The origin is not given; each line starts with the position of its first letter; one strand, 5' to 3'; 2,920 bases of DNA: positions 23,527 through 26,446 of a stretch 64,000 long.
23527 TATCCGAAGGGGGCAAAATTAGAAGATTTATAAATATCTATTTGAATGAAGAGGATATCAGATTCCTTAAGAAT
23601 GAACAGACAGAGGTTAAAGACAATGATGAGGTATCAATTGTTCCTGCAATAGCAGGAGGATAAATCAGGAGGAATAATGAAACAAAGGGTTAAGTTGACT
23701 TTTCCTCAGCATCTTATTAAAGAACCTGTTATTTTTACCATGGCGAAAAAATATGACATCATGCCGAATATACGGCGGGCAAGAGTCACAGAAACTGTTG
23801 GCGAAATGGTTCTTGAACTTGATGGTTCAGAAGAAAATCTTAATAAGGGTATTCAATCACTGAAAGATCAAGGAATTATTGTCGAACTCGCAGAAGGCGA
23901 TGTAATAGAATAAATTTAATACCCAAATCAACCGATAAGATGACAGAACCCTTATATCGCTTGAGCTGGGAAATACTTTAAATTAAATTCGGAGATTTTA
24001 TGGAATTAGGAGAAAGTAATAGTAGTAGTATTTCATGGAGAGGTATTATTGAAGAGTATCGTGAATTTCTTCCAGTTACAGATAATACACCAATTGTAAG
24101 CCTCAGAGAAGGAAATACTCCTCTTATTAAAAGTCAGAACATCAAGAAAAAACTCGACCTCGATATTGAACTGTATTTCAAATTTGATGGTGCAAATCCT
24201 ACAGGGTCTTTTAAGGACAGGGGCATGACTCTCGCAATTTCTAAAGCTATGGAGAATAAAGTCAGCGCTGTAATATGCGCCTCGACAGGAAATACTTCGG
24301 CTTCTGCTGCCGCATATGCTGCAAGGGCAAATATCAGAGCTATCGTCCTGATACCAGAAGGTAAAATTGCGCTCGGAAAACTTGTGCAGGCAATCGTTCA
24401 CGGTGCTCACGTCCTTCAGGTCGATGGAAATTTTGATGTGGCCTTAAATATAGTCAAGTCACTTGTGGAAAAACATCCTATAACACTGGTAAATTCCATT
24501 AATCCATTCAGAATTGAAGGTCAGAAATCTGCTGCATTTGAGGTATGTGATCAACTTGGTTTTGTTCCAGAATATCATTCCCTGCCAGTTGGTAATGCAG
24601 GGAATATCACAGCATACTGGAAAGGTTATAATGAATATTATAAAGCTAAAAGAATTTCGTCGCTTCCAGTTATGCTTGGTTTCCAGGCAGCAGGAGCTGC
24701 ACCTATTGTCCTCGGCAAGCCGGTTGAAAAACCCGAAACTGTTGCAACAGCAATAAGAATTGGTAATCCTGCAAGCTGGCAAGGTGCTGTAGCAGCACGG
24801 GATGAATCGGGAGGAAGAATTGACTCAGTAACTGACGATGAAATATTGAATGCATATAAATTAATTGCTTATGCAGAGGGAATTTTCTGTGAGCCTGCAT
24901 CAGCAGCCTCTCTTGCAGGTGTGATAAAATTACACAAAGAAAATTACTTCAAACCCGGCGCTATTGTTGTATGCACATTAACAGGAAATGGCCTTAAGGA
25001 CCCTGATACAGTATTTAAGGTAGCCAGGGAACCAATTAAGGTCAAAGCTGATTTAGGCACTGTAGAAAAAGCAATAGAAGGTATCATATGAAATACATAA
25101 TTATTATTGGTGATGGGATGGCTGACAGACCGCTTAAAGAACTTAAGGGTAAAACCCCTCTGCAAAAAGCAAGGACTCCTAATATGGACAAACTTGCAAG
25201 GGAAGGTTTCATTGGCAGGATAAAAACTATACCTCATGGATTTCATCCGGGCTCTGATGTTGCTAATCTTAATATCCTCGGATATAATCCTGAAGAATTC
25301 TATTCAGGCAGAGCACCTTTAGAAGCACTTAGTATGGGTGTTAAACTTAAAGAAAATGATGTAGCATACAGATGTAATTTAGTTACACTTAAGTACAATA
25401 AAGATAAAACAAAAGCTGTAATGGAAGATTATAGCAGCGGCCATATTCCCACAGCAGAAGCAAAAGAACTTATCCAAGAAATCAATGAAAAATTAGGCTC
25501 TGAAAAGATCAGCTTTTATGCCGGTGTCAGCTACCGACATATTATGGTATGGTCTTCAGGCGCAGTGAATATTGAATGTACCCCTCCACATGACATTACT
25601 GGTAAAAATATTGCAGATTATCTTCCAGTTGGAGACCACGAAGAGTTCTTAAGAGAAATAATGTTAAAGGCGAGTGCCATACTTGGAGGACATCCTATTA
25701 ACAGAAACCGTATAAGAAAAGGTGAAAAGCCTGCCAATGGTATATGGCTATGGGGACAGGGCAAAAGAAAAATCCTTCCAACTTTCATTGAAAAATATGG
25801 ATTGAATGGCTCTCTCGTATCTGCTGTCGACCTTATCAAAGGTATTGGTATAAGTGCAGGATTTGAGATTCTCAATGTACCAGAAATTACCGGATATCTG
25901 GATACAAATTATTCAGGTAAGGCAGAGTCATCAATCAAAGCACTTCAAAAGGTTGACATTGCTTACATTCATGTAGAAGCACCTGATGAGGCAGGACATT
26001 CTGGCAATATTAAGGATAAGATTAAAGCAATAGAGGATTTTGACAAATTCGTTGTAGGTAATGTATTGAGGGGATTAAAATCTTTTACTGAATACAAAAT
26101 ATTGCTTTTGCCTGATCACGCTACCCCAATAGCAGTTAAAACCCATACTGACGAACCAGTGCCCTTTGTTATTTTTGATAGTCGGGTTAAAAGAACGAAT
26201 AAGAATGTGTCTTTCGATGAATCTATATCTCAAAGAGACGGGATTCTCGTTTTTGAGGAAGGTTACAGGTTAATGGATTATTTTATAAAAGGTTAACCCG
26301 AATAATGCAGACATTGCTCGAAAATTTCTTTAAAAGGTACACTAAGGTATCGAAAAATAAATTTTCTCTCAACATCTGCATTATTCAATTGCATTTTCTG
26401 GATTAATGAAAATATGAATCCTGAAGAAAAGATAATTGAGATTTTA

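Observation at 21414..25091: Protein-thiocarboxylate (sulfur-carrier) homocysteine pathway fused to the threonine operon, with an unexplained stand-alone NIL protein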

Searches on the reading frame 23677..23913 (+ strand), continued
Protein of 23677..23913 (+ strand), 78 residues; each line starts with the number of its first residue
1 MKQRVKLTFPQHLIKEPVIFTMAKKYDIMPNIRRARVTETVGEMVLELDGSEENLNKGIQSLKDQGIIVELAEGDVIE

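Call 77: search_solved_structures(query=A5, max_evalue=1, show_alignments=5)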
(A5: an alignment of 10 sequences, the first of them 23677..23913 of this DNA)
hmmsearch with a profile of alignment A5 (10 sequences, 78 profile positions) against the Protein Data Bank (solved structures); distinct sequences matched with E-value up to 1: 13.
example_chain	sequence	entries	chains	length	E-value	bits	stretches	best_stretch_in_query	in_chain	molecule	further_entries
3dhx_A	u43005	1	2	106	7.2e-10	42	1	5-78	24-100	Methionine import ATP-binding protein metN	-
3dhw_C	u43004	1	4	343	2.4e-08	37.1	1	5-72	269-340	Methionine import ATP-binding protein metN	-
3tui_C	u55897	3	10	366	2.7e-08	36.9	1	5-72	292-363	Methionine import ATP-binding protein MetN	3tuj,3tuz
2qrr_A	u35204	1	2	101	7.8e-08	35.5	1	5-74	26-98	Methionine import ATP-binding protein metN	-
2qsw_A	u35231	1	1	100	1.4e-07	34.7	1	5-72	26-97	Methionine import ATP-binding protein metN 2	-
6cvl_C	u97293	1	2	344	2.1e-07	34.1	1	5-72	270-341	MetN nucleotide-binding subunit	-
3ced_A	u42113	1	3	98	0.0024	21.1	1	5-46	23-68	Methionine import ATP-binding protein metN 2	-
7lu4_A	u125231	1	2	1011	0.037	17.3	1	28-59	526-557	Multifunctional fusion protein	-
2gj2_A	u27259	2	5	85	0.76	13.1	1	21-63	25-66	wsv230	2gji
2zug_A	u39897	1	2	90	0.85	12.9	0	21-63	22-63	ORF115 (WSSV285) (Wsv230)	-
6i8g_A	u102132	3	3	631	0.88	12.9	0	21-64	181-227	Protein EDS1L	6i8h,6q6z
4nfu_A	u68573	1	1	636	0.9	12.8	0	21-64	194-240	EDS1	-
3fry_A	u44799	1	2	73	0.92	12.8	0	39-75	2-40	Probable copper-exporting P-type ATPase A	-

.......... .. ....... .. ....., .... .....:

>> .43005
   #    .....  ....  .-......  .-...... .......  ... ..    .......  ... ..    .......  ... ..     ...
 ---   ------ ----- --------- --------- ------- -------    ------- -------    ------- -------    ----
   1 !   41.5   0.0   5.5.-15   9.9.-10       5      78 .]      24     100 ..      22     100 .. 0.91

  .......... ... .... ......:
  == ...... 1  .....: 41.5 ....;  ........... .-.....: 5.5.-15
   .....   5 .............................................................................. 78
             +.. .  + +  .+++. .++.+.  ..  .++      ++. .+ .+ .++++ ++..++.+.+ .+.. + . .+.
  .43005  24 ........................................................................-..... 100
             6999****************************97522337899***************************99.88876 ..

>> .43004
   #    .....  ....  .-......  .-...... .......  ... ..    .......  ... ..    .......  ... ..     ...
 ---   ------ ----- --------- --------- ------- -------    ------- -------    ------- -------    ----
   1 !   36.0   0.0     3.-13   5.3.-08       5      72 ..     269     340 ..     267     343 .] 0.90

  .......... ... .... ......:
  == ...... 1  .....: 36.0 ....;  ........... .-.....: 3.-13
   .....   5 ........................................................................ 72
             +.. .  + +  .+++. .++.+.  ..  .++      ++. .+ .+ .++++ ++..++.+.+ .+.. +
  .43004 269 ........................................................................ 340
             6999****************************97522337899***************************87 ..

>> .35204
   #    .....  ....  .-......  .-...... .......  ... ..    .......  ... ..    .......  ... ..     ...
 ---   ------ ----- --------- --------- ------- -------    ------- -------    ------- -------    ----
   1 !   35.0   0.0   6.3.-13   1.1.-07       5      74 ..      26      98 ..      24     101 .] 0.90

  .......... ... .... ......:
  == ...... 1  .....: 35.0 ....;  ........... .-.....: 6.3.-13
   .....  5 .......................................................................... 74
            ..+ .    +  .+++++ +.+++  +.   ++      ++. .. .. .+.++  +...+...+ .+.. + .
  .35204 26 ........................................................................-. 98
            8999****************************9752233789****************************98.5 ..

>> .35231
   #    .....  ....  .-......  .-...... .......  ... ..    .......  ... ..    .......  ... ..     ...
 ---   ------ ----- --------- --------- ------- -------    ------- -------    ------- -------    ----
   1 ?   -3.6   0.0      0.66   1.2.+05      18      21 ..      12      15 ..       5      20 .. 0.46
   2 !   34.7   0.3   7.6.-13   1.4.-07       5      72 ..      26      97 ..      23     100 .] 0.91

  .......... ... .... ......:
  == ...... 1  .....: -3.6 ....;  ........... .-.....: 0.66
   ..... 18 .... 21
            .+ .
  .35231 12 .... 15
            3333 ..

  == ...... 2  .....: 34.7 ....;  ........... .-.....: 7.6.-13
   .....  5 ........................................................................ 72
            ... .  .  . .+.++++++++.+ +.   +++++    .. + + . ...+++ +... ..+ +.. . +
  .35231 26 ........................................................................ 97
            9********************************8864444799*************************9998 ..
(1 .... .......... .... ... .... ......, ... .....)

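Call 102: search_protein_families(library=padloc, proteins=[window:23677-23913:+], max_evalue=0.001)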
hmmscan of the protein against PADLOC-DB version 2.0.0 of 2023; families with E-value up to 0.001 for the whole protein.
window:23677-23913:+ (78 aa): 0 families

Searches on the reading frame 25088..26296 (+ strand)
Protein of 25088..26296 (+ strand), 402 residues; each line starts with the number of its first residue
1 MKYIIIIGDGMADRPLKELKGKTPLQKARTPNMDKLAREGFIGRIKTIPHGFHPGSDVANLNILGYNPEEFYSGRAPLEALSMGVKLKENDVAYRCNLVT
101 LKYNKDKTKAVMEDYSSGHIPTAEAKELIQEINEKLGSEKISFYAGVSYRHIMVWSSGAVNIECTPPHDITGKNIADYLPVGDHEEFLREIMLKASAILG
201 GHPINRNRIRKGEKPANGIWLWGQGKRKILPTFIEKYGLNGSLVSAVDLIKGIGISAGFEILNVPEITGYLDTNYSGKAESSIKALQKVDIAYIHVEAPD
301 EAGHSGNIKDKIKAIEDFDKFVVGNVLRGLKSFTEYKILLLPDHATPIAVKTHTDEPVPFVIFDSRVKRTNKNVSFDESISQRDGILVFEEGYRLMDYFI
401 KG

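Call 3: search_protein_families(library=pfam, proteins=[window:25088-26296:+], max_evalue=0.01)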
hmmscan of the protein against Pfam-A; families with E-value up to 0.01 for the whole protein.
window:25088-26296:+ (402 aa): 3 families
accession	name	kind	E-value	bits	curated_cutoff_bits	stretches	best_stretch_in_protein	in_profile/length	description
PF10143.14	PhosphMutase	-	1.3e-60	204.6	21.5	1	37-205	1-170/170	2,3-bisphosphoglycerate-independent phosphoglycerate mutase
PF01676.23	Metalloenzyme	-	2.7e-44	152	24.3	1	1-372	1-230/252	Metalloenzyme superfamily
PF01663.27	Phosphodiest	-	0.007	16.4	23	0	279-344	157-219/342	Type I phosphodiesterase / nucleotide pyrophosphatase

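Call 4: search_protein_families(library=ncbifam, proteins=[window:25088-26296:+], max_evalue=0.01)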
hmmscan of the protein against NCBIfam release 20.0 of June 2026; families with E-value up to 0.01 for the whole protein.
window:25088-26296:+ (402 aa): 7 families
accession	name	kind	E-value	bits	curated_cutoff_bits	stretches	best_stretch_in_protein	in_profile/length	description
NF003242.0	PRK04200.1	equivalog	9.7e-170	564.7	426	1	1-401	1-394/395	cofactor-independent phosphoglycerate mutase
TIGR02535.1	hyp_Hser_kinase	hypoth_equivalog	2.9e-165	549.9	446.3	1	1-401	1-397/397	proposed homoserine kinase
TIGR00306.2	apgM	subfamily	2.3e-159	530.7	320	1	2-400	1-403/403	2,3-bisphosphoglycerate-independent phosphoglycerate mutase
NF003104.0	PRK04024.1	equivalog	1.3e-93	314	489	1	1-395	3-396/412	2,3-bisphosphoglycerate-independent phosphoglycerate mutase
NF038358.1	phophono_PhpG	equivalog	7.9e-65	219.2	545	2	189-400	209-416/417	CMP-5'-phosphonoformate--3-phosphoglycerate phosphonoformyl transferase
NF003160.0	PRK04135.1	equivalog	3.8e-52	177.3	468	1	2-387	17-380/403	2,3-bisphosphoglycerate-independent phosphoglycerate mutase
TIGR01307.1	pgm_bpd_ind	equivalog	8.2e-06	24.5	330.65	1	287-372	383-474/504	2,3-bisphosphoglycerate-independent phosphoglycerate mutase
